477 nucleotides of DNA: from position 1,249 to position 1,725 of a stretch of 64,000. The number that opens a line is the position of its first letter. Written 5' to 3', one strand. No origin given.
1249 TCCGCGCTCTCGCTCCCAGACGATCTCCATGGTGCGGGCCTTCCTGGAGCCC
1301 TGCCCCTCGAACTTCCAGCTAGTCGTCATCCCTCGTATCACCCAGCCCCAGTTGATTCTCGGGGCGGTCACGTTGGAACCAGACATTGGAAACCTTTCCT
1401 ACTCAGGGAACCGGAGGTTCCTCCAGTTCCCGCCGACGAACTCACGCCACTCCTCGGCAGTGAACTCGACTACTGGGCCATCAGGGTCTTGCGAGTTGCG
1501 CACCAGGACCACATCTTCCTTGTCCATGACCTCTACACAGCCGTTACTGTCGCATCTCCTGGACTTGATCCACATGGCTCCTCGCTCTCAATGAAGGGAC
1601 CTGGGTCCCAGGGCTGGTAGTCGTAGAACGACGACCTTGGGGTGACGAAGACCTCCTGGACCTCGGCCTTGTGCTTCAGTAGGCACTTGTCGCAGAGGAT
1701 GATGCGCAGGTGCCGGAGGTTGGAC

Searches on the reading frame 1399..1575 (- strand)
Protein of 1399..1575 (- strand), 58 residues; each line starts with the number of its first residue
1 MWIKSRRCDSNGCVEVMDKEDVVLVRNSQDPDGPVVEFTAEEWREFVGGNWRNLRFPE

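Call 36: find_encoding_contigs(protein=window:1399-1575:-, flank=10000, max_places=3)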
Protein window:1399-1575:- (58 aa): 11 contigs read that carry it; 3 places shown.
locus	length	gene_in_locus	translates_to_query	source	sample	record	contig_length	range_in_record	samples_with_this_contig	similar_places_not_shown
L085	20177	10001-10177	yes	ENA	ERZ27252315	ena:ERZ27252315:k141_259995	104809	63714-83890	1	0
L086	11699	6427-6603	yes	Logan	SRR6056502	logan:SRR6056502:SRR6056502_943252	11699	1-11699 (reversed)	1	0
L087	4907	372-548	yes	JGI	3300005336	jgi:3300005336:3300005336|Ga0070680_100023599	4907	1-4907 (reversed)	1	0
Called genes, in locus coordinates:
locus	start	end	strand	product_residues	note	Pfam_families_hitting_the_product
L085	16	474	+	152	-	-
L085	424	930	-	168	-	PF10686:YAcAr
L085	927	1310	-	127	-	-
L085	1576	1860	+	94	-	-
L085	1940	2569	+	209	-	-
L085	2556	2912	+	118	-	-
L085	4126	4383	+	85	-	-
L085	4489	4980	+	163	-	-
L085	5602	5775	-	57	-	-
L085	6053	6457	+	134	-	PF19698:DUF6197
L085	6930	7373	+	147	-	PF01844:HNH, PF14279:HNH_5, PF13395:HNH_4 (weak)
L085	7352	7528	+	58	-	-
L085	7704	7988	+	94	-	-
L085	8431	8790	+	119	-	-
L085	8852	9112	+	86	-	-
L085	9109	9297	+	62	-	-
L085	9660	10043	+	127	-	-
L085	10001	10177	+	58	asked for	PF04149:DUF397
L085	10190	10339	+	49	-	-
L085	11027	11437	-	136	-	-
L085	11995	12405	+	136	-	-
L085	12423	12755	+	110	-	PF19698:DUF6197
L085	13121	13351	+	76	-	-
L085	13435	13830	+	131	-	-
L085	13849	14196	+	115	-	-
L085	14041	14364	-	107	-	-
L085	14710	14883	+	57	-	-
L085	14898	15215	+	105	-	-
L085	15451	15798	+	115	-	-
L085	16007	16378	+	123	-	PF03995:Inhibitor_I36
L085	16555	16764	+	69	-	-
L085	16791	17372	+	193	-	-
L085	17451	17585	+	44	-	-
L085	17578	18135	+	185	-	-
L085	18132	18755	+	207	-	-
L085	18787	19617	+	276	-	PF00149:Metallophos, PF12850:Metallophos_2 (weak)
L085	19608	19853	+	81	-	-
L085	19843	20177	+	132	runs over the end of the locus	-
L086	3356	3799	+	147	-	PF01844:HNH, PF14279:HNH_5, PF13395:HNH_4 (weak)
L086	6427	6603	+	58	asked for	PF04149:DUF397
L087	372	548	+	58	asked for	PF04149:DUF397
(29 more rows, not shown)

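Call 48: find_related_loci(query=L085:18787-19617:+, collection=viral_contigs, flank=10000)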
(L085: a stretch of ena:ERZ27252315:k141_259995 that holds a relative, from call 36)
Query L085:18787-19617:+ (276 aa) in viral_contigs; peptide patterns used: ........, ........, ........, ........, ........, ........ (x = any residue, [..] = any of these).
3 stretches matched a pattern; 3 encode a relative of the query (tblastn E <= 1e-3); 3 distinct loci.
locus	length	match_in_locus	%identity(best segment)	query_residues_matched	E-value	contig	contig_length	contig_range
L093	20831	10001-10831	46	3-271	1e-77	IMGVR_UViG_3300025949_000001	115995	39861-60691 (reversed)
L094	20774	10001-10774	48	1-244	1e-75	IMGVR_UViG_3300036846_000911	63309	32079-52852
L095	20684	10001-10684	53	2-220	5e-75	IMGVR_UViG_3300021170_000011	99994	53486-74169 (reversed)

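Call 51: list_cluster_members(proteins=[L085:18787-19617:+])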
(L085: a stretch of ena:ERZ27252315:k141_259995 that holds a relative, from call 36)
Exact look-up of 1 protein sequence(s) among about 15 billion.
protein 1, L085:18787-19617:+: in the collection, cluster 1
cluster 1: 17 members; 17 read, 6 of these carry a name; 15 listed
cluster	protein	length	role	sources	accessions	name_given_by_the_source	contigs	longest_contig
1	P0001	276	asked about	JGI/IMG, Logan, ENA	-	-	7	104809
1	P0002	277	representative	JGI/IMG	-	Calcineurin-like phosphoesterase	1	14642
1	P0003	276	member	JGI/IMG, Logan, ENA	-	hypothetical protein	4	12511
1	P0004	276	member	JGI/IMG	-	hypothetical protein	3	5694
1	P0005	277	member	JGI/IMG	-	hypothetical protein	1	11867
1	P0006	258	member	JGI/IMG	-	hypothetical protein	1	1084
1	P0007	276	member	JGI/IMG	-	hypothetical protein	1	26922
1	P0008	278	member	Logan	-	-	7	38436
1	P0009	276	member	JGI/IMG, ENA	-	-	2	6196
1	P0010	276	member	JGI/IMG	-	-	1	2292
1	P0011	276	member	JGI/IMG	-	-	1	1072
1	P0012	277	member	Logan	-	-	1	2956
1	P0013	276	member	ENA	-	-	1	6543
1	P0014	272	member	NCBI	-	-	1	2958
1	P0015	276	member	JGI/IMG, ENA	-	-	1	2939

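Call 52: find_encoding_contigs(protein=P0001, flank=10000, max_places=3)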
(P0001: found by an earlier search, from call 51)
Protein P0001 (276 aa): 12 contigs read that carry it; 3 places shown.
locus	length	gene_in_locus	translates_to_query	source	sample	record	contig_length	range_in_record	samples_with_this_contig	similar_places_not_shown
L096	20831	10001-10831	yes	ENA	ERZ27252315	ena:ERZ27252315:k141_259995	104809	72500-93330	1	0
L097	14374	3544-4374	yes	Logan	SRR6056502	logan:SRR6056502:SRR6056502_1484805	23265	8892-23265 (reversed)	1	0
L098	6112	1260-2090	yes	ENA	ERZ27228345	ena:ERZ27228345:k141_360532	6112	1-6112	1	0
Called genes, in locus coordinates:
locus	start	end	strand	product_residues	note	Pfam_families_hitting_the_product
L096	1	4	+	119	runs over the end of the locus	-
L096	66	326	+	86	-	-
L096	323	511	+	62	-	-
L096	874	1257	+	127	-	-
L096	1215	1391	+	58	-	PF04149:DUF397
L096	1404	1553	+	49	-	-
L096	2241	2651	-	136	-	-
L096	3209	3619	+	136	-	-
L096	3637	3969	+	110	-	PF19698:DUF6197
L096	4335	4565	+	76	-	-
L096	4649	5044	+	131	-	-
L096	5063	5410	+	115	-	-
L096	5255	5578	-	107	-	-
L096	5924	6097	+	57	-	-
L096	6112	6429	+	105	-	-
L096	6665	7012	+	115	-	-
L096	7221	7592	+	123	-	PF03995:Inhibitor_I36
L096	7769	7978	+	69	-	-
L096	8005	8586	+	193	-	-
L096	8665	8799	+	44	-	-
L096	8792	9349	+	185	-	-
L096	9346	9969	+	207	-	-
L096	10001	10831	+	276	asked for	PF00149:Metallophos, PF12850:Metallophos_2 (weak)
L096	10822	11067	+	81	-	-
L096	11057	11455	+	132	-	-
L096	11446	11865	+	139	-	-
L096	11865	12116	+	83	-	-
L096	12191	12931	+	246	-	PF25283:DUF7873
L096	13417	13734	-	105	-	-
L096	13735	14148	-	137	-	-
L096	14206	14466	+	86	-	-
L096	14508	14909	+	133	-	-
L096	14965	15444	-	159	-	-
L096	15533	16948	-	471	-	PF03237:Terminase_6N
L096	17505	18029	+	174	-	-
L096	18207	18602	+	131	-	-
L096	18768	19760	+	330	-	PF02195:ParB_N (weak)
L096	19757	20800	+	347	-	PF20188:DUF6551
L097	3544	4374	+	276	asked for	PF00149:Metallophos, PF12850:Metallophos_2 (weak)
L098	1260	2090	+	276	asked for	PF00149:Metallophos, PF12850:Metallophos_2 (weak)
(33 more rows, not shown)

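Call 53: list_cluster_members(proteins=[L096:19757-20800:+, L080:522-992:+])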
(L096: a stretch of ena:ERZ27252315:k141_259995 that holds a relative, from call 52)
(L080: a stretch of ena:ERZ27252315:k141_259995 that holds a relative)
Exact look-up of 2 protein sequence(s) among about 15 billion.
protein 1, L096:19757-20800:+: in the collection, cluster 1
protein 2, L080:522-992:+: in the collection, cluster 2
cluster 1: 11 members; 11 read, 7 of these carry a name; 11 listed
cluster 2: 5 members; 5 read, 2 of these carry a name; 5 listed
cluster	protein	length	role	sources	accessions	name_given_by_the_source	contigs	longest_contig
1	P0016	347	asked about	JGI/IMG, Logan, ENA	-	-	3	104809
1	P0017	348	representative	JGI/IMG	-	hypothetical protein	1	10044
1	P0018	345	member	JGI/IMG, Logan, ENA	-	hypothetical protein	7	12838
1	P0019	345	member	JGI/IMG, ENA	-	hypothetical protein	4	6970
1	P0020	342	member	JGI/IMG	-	hypothetical protein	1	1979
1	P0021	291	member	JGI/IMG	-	hypothetical protein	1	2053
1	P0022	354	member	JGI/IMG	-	hypothetical protein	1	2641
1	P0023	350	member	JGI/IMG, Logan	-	hypothetical protein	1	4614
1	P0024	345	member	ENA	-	-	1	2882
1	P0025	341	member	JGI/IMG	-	-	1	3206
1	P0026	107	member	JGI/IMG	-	-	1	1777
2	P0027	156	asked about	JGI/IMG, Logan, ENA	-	-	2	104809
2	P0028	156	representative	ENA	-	-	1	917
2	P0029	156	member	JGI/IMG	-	hypothetical protein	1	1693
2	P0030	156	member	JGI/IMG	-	hypothetical protein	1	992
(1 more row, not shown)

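Call 54: find_encoding_contigs(protein=P0016, flank=10000, max_places=1)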
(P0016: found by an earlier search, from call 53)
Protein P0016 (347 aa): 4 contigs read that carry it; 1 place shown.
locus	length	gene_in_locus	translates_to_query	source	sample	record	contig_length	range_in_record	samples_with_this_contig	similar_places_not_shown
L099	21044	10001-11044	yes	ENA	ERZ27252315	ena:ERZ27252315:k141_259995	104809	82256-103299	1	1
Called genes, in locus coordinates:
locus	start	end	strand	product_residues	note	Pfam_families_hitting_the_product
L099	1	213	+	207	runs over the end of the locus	-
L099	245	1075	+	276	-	PF00149:Metallophos, PF12850:Metallophos_2 (weak)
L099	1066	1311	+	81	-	-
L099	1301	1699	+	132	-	-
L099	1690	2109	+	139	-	-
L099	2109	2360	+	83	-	-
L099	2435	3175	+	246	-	PF25283:DUF7873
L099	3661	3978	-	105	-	-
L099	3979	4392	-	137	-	-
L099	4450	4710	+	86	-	-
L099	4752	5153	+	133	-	-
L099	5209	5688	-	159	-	-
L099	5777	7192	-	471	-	PF03237:Terminase_6N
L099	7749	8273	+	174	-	-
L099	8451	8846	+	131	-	-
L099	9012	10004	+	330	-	PF02195:ParB_N (weak)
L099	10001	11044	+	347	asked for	PF20188:DUF6551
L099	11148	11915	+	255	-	-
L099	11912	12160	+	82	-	-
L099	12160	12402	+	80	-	-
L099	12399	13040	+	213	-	-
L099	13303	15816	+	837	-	PF09250:Prim-Pol, PF08706:D5_N, PF19263:DUF5906 (weak)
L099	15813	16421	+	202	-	PF00925:GTP_cyclohydro2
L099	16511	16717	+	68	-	-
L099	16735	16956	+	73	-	PF00472:RF-1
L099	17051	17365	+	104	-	-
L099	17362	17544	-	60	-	PF04218:CENP-B_N (weak)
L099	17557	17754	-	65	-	-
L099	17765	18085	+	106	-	-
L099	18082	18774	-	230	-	PF02511:Thy1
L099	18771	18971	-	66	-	-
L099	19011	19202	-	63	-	-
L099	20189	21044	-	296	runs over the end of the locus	PF13671:AAA_33, PF25109:HAD_PNKP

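Call 55: find_encoding_contigs(protein=P0027, flank=10000, max_places=1)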
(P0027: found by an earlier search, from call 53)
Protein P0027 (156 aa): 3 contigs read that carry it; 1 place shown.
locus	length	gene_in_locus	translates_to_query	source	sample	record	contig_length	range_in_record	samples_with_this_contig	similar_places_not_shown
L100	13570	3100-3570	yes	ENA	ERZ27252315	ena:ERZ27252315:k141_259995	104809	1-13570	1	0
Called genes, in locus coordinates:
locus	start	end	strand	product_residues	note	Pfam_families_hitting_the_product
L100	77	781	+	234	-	PF16475:DUF5052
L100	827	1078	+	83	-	-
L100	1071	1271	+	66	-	-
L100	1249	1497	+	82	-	-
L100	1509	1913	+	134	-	-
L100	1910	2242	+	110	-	-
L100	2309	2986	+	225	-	-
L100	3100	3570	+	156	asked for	-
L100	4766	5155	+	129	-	-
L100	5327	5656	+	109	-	-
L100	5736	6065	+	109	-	-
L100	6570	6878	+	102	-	-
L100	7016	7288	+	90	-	-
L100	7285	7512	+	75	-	-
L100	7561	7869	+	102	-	-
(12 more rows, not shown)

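Call 58: search_protein_families(library=pfam, proteins=[L099:16648-16956:+, L099:16511-16717:+, L099:17051-17365:+, L099:20189-21043:-, L099:11148-11915:+, L099:12399-13040:+, L099:7749-8273:+, L099:8451-8846:+, L099:2435-3175:+], max_evalue=0.01)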
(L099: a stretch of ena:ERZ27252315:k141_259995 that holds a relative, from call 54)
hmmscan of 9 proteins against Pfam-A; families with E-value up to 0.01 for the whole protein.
L099:16648-16956:+ (102 aa): 1 family
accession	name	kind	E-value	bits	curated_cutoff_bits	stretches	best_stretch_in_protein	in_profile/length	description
PF00472.26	RF-1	-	3.6e-14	53.2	35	1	35-95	5-66/116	RF-1 domain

L099:16511-16717:+ (68 aa): 0 families

L099:17051-17365:+ (104 aa): 0 families

L099:20189-21043:- (284 aa): 4 families
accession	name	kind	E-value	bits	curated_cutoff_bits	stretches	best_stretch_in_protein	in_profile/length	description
PF25109.1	HAD_PNKP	-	8.3e-46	156.1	27.6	1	151-284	4-143/143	Polynucleotide kinase PNKP phosphatase domain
PF13671.12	AAA_33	-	5.7e-08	33.6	27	1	1-119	10-140/143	AAA domain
PF03767.20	Acid_phosphat_B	-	0.00097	19.1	27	1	170-261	113-204/230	HAD superfamily, subfamily IIIB (Acid phosphatase)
PF01443.25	Viral_helicase1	-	0.0088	16.3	21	0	1-95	9-101/228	Viral superfamily 1 RNA helicase core domain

L099:11148-11915:+ (255 aa): 0 families

L099:12399-13040:+ (213 aa): 0 families

L099:7749-8273:+ (174 aa): 0 families

L099:8451-8846:+ (131 aa): 0 families

L099:2435-3175:+ (246 aa): 1 family
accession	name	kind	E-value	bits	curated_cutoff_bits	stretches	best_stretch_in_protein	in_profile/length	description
PF25283.1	DUF7873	-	3.2e-90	302.6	27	1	5-244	3-241/244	Family of unknown function (DUF7873)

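Call 64: find_related_loci(query=L099:16735-16956:+, collection=viral_contigs, flank=3000)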
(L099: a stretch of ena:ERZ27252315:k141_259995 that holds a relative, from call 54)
Query L099:16735-16956:+ (73 aa) in viral_contigs; peptide patterns used: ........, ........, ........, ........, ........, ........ (x = any residue, [..] = any of these).
51 stretches matched a pattern; 39 encode a relative of the query (tblastn E <= 1e-3); 39 distinct loci.
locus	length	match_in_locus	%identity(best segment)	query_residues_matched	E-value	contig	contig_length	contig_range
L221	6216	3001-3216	81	2-73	5e-39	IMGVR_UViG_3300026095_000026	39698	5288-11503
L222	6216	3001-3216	81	2-73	5e-39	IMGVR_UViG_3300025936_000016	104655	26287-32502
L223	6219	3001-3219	73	1-73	2e-34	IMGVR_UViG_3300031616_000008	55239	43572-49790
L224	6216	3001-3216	74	2-73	3e-34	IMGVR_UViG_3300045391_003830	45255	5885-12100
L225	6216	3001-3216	72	2-73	1e-33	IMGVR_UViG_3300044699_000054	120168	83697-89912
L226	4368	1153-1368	74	2-73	3e-33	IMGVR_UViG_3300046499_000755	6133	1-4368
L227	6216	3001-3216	69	2-73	3e-33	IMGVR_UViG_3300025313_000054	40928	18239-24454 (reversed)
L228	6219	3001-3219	73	1-73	6e-33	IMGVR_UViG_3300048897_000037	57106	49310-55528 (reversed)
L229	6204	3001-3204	72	6-73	4e-33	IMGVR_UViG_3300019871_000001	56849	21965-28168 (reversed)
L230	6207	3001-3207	72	5-73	8e-33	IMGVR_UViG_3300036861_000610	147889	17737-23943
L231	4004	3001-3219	73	1-73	1e-32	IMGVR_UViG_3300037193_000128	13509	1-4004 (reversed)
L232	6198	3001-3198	76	6-71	1e-32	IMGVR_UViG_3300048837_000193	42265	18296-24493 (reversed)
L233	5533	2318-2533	69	2-73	4e-32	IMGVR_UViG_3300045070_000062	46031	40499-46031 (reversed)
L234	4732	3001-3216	68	2-73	5e-32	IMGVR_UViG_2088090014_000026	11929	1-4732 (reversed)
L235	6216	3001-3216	72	1-72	4e-31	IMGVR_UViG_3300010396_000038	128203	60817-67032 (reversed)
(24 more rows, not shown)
